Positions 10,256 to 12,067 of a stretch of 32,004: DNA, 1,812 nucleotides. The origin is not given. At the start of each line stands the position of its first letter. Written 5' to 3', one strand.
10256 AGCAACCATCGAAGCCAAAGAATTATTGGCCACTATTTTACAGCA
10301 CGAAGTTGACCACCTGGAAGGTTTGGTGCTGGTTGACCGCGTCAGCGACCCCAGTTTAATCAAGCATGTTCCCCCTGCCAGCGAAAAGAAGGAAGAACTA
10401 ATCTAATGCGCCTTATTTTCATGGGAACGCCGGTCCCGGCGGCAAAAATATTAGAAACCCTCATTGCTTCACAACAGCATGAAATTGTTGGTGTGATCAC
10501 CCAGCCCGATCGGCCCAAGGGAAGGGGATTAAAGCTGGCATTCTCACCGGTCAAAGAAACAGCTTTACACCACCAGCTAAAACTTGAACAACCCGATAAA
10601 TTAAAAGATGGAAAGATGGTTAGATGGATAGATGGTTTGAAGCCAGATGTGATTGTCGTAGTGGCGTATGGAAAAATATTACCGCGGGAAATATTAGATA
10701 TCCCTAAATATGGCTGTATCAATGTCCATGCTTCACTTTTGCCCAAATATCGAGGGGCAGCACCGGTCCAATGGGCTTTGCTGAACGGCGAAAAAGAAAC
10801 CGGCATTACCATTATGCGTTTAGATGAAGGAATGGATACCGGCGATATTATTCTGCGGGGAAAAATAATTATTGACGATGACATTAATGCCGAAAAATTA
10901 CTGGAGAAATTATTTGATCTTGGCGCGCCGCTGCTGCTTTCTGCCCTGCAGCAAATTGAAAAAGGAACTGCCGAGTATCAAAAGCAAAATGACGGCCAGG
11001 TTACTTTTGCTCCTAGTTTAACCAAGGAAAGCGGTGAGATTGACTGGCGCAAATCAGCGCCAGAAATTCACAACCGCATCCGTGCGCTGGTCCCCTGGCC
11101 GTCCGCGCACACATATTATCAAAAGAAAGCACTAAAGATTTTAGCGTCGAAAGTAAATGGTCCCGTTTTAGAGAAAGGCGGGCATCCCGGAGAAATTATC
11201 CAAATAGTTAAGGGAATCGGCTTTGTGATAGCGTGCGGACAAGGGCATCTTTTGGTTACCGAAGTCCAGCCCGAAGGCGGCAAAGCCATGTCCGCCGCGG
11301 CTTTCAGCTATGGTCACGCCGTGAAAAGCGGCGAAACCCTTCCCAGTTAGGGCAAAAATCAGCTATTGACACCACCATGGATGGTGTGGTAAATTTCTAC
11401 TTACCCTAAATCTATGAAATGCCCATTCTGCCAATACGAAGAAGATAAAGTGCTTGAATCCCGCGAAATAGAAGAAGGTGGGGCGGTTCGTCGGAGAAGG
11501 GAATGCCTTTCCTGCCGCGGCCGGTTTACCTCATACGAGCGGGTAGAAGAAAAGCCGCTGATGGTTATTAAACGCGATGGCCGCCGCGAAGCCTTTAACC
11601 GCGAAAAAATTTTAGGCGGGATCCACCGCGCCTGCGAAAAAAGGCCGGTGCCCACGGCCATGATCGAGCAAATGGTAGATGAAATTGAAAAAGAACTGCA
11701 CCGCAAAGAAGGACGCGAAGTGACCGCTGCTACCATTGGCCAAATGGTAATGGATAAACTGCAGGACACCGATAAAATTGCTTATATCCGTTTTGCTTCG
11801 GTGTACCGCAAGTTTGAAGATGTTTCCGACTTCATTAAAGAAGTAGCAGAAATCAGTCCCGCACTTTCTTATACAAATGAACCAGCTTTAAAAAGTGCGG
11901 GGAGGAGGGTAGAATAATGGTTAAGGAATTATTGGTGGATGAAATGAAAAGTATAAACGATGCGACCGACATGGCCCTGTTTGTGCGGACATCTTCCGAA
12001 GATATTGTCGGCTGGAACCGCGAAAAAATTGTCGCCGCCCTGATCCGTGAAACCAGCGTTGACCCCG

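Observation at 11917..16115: Tandem, translationally coupled nrdD paralogs, both apparently functional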

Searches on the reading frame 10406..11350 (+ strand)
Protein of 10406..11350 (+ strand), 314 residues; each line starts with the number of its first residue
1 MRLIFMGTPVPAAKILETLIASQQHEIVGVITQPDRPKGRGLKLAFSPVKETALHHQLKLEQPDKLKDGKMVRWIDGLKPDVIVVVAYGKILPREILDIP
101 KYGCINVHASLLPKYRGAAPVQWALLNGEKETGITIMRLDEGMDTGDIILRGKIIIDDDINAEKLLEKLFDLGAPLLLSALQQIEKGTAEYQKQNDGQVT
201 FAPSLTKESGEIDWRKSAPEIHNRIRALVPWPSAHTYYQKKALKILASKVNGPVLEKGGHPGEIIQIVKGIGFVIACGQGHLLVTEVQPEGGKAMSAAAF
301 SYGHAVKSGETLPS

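Call 7: search_protein_families(library=pfam, proteins=[window:10406-11350:+])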
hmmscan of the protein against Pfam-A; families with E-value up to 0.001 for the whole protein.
window:10406-11350:+ (314 aa): 2 families
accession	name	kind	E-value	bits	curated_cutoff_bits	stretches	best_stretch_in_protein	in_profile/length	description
PF00551.24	Formyl_trans_N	-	7.1e-46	156.7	26.1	1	1-180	1-180/181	Formyl transferase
PF02911.23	Formyl_trans_C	-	9e-28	96.8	21.1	1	205-304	2-99/100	Formyl transferase, C-terminal domain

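Call 8: search_protein_families(library=ncbifam, proteins=[window:10406-11350:+])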
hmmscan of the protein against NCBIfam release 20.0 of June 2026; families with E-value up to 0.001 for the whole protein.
window:10406-11350:+ (314 aa): 7 families
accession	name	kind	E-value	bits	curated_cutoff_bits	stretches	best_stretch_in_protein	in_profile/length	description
TIGR00460.1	fmt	equivalog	8.5e-93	310.9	201.5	1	1-308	1-308/315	methionyl-tRNA formyltransferase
NF005998.1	PRK08125.1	equivalog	2.4e-52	178.2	777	1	22-297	21-289/649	bifunctional UDP-4-amino-4-deoxy-L-arabinose formyltransferase/UDP-glucuronic acid oxidase ArnA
NF005414.0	PRK06988.1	equivalog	2.3e-45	154.9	316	1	15-298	17-299/311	formyltransferase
TIGR00639.1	PurN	equivalog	4.7e-18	65.4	150.1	1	35-187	36-187/192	phosphoribosylglycinamide formyltransferase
TIGR00655.1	PurU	equivalog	1.4e-12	47.9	285.95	1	65-180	146-261/280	formyltetrahydrofolate deformylase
NF004684.0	PRK06027.1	subfamily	3.3e-12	46.7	223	1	58-181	143-267/286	formyltetrahydrofolate deformylase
NF005755.0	PRK07579.1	equivalog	2.7e-10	40.5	238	1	101-238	85-223/245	dTDP-4-amino-4,6-dideoxyglucose formyltransferase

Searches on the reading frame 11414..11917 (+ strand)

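Call 7: search_protein_families(library=pfam, proteins=[window:11414-11917:+])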
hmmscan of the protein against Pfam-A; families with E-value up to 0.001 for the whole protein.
window:11414-11917:+ (167 aa): 2 families
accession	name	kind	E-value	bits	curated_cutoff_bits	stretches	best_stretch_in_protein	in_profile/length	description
PF03477.21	ATP-cone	-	2.8e-24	85.9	25.8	1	50-136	2-87/88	ATP cone domain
PF22811.2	Zn_ribbon_NrdR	-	1.2e-19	70.4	27.2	1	1-42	1-42/42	Transcriptional repressor NrdR-like, N-terminal domain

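Call 8: search_protein_families(library=ncbifam, proteins=[window:11414-11917:+])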
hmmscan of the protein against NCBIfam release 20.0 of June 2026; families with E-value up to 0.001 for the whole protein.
window:11414-11917:+ (167 aa): 5 families
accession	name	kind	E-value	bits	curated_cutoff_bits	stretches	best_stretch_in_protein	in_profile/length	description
TIGR00244.1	TIGR00244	equivalog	4.2e-60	202.1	124.65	1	1-146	1-146/147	transcriptional regulator NrdR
NF006732.0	PRK09263.1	equivalog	3.9e-07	28.9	657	1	49-137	3-90/712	anaerobic ribonucleoside-triphosphate reductase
NF005497.0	PRK07111.1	equivalog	1.9e-06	26.5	764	1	49-135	3-95/746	anaerobic ribonucleoside triphosphate reductase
NF009028.0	PRK12364.1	equivalog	4e-05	21.8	1377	1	51-133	3-89/842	ribonucleoside-diphosphate reductase subunit alpha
NF006126.0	PRK08270.1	equivalog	0.00021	19.7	548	1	50-135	4-88/684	ribonucleoside triphosphate reductase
